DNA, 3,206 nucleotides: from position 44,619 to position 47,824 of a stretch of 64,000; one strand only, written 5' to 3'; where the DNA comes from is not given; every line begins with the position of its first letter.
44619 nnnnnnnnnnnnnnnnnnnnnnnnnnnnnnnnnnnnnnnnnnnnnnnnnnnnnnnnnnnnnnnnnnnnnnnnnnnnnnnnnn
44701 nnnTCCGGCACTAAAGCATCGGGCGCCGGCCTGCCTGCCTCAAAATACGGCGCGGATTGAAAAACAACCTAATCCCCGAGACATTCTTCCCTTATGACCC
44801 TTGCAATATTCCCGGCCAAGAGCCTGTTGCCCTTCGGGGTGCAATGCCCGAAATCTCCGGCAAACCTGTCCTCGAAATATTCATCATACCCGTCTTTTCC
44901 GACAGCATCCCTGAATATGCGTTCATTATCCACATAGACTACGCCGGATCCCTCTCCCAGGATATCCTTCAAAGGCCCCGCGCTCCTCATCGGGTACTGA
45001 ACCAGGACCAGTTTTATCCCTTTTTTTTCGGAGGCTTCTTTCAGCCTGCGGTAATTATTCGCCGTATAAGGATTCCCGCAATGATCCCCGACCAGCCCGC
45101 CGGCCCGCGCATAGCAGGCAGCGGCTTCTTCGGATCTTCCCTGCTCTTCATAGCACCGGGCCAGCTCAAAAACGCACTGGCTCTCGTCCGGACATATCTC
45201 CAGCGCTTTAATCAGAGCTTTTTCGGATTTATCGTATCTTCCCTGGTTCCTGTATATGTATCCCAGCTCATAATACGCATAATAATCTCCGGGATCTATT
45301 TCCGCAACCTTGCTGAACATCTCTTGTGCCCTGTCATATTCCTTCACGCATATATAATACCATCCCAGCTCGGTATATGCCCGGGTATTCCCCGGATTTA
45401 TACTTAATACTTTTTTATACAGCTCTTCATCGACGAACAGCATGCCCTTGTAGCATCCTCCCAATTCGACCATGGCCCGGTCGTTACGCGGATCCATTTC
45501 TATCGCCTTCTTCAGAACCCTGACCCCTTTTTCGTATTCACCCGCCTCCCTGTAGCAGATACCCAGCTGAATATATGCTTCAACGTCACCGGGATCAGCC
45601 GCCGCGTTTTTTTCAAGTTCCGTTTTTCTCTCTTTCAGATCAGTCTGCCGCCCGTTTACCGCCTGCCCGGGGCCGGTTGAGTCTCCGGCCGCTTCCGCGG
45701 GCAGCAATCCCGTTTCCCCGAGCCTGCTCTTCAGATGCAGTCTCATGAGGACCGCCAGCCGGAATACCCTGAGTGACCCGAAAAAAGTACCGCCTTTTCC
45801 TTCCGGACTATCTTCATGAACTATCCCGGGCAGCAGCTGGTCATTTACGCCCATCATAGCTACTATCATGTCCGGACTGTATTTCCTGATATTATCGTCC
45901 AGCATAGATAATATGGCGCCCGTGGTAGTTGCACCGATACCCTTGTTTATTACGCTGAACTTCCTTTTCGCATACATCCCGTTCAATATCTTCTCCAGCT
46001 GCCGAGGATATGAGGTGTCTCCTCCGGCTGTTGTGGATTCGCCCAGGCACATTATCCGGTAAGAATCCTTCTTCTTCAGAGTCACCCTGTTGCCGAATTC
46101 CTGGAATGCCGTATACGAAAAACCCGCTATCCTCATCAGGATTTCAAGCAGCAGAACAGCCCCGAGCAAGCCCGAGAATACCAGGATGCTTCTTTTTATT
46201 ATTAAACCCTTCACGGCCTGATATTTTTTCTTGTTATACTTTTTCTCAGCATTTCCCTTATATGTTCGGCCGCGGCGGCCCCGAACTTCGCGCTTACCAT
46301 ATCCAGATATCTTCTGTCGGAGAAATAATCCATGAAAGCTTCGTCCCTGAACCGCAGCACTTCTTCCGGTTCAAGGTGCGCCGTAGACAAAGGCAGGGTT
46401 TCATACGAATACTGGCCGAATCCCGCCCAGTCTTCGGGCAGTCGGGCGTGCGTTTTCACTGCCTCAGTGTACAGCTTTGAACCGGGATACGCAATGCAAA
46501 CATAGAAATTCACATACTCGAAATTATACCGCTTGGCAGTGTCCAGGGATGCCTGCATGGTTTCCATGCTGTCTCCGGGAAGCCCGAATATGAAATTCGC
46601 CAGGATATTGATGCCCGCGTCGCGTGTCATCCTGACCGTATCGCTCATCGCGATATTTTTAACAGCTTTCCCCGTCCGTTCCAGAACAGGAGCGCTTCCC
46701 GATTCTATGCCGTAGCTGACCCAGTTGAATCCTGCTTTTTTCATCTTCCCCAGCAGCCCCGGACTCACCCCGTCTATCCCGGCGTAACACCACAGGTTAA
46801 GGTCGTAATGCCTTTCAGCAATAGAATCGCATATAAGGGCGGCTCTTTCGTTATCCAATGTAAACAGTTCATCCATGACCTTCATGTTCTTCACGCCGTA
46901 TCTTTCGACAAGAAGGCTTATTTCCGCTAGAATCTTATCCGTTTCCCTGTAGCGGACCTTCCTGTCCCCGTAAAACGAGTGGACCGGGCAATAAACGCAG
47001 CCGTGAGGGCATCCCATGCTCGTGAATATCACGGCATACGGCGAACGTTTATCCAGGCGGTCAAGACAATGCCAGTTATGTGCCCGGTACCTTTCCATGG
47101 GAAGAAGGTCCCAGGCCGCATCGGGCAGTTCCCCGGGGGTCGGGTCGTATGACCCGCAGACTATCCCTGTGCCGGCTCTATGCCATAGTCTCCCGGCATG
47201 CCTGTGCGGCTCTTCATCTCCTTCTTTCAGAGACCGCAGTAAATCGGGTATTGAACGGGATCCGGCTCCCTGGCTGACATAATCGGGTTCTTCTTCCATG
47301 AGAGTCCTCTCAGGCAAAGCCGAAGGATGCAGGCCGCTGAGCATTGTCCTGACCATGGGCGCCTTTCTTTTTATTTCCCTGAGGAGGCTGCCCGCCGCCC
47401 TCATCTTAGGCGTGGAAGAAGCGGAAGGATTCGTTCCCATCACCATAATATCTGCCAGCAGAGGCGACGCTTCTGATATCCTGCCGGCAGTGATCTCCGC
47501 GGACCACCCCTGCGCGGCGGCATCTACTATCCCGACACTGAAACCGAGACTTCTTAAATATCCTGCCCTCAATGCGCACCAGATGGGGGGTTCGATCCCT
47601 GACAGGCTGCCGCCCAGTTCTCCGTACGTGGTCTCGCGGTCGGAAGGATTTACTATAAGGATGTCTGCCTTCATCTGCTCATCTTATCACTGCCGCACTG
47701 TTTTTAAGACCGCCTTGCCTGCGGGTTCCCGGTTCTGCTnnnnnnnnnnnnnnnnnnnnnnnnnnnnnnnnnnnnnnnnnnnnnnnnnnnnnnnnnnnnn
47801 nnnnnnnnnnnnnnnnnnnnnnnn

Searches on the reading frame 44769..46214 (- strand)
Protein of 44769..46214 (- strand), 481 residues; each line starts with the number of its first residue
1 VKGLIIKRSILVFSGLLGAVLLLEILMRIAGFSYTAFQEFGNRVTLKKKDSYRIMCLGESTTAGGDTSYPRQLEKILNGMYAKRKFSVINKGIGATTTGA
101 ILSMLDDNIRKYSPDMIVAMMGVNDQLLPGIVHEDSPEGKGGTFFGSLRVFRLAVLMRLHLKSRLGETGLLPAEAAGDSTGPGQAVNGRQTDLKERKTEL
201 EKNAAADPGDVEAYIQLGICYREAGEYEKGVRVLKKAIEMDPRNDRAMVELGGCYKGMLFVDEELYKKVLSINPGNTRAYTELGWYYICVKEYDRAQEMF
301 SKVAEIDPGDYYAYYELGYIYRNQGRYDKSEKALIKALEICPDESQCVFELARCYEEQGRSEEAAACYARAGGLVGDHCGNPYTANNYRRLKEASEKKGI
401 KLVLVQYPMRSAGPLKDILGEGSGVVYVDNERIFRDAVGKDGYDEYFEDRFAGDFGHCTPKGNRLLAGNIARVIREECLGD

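Call 4: search_protein_families(library=pfam, proteins=[window:44769-46214:-], max_evalue=0.1)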
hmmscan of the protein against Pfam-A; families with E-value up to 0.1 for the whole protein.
window:44769-46214:- (481 aa): 30 families (the best 25 are shown)
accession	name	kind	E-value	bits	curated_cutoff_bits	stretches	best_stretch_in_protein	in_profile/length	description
PF13431.12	TPR_17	-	8.8e-33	110.3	24.4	4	300-331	2-33/34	Tetratricopeptide repeat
PF07719.23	TPR_2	-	4.4e-26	89.3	27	4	312-343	2-33/34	Tetratricopeptide repeat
PF00515.34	TPR_1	-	3.1e-25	87.4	27.8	3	312-343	2-33/34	Tetratricopeptide repeat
PF13181.12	TPR_8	-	2.5e-23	80.6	25.7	3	312-343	2-33/34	Tetratricopeptide repeat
PF14559.12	TPR_19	-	6.5e-23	81.3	25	5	291-344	5-58/68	Tetratricopeptide repeat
PF13424.12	TPR_12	-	7.1e-19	68.2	30.1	2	313-371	5-71/77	Tetratricopeptide repeat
PF13428.12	TPR_14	-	4.1e-18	64.5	23.5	3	313-353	3-43/44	Tetratricopeptide repeat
PF13176.12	TPR_7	-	5.4e-15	54.6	27.9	2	313-345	1-33/36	Tetratricopeptide repeat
PF13432.12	TPR_16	-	7.9e-15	55.4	32.7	3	292-343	12-63/65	Tetratricopeptide repeat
PF13414.12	TPR_11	-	1.1e-12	47.8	26.8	3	318-359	1-42/42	TPR repeat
PF13174.12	TPR_6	-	1.8e-12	47.5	26.3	2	212-242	1-31/33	Tetratricopeptide repeat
PF12895.13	ANAPC3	-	1.1e-10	42.1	27.2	1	292-369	4-80/82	Anaphase-promoting complex, cyclosome, subunit 3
PF13371.12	TPR_9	-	4.2e-10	39.9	35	2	287-345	5-63/73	Tetratricopeptide repeat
PF13472.12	Lipase_GDSL_2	-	6.6e-09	37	32.9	1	56-164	1-99/178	GDSL-like Lipase/Acylhydrolase family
PF14561.12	TPR_20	-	1.3e-06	29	25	1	197-244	8-55/90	Tetratricopeptide repeat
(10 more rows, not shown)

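Call 5: search_protein_families(library=ncbifam, proteins=[window:44769-46214:-], max_evalue=0.1)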
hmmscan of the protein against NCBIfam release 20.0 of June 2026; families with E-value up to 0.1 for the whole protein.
window:44769-46214:- (481 aa): 36 families (the best 25 are shown)
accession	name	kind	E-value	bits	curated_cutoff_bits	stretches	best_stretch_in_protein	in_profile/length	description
NF040959.1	MamA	equivalog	3.7e-28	98.4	200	2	264-371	92-199/204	magnetosome protein MamA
TIGR02521.1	type_IV_pilW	equivalog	6.9e-21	74.9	154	1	209-373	29-197/234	type IV pilus biogenesis/stability protein PilW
TIGR02917.1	PEP_TPR_lipo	equivalog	2.6e-18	65.3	312.2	1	191-371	377-559/899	XrtA/PEP-CTERM system TPR-repeat protein PrsT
TIGR02552.1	LcrH_SycD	equivalog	6.2e-15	55.1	104.8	2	271-346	46-121/136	SycD/LcrH family type III secretion system chaperone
NF008391.2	PRK11189.1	equivalog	2.4e-11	43.7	250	1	266-335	88-157/297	lipoprotein NlpI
TIGR00540.1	TPR_hemY_coli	hypoth_equivalog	3.3e-09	36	142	2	307-370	322-384/385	heme biosynthesis-associated TPR protein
NF033762.1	social_mot_Tgl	equivalog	1.1e-08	34.7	225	1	190-369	44-228/252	social motility TPR repeat lipoprotein Tgl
NF047371.1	FlcA_CTERM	equivalog_domain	4.8e-08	31.9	300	1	277-371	438-533/646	periplasmic flagellar collar protein FlcA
NF008520.0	PRK11447.1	equivalog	8e-08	30.5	858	1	195-366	287-438/1157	cellulose synthase complex outer membrane protein BcsC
NF052415.1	T3SS_chap_SctY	equivalog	1.1e-07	32.3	70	1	283-370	12-102/106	type III secretion apparatus assembly chaperone SctY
NF008757.0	PRK11788.1-5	equivalog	4.5e-07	29.3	363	1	206-371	64-240/388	lipopolysaccharide assembly protein LapB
NF002725.1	PRK02603.1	equivalog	8.4e-07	29.1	143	1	307-365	67-126/173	photosystem I assembly protein Ycf3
NF008756.0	PRK11788.1-4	equivalog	1.4e-06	27.6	474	1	212-364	142-301/389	lipopolysaccharide assembly protein LapB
NF008755.0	PRK11788.1-3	equivalog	2.7e-06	27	430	1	203-370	62-239/388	lipopolysaccharide assembly protein LapB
NF033920.0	C39_PA2778_fam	equivalog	2.8e-06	26.9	150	2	292-371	171-250/255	PA2778 family cysteine peptidase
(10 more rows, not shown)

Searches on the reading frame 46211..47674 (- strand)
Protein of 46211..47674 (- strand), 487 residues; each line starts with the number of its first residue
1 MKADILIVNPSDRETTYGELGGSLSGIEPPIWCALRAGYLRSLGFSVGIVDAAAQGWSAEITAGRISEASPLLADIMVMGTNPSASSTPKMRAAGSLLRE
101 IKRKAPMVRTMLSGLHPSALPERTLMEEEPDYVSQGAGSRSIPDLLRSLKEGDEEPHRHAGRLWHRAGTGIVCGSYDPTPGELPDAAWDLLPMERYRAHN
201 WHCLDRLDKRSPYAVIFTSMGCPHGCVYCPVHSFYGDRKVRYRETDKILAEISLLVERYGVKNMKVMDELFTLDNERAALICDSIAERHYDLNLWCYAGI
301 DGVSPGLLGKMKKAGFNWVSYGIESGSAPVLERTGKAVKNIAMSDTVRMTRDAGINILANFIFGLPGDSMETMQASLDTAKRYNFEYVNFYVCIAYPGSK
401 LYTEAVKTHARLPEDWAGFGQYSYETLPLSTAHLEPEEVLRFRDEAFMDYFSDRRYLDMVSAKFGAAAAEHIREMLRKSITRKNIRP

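Call 4: search_protein_families(library=pfam, proteins=[window:46211-47674:-], max_evalue=0.1)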
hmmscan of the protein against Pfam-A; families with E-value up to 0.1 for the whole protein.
window:46211-47674:- (487 aa): 2 families
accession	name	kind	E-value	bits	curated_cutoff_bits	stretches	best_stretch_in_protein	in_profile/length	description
PF04055.27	Radical_SAM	-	9.2e-18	65.4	29.5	1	218-378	3-164/166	Radical SAM superfamily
PF02310.24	B12-binding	-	1.8e-09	37.9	32.1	1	22-144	6-119/121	B12 binding domain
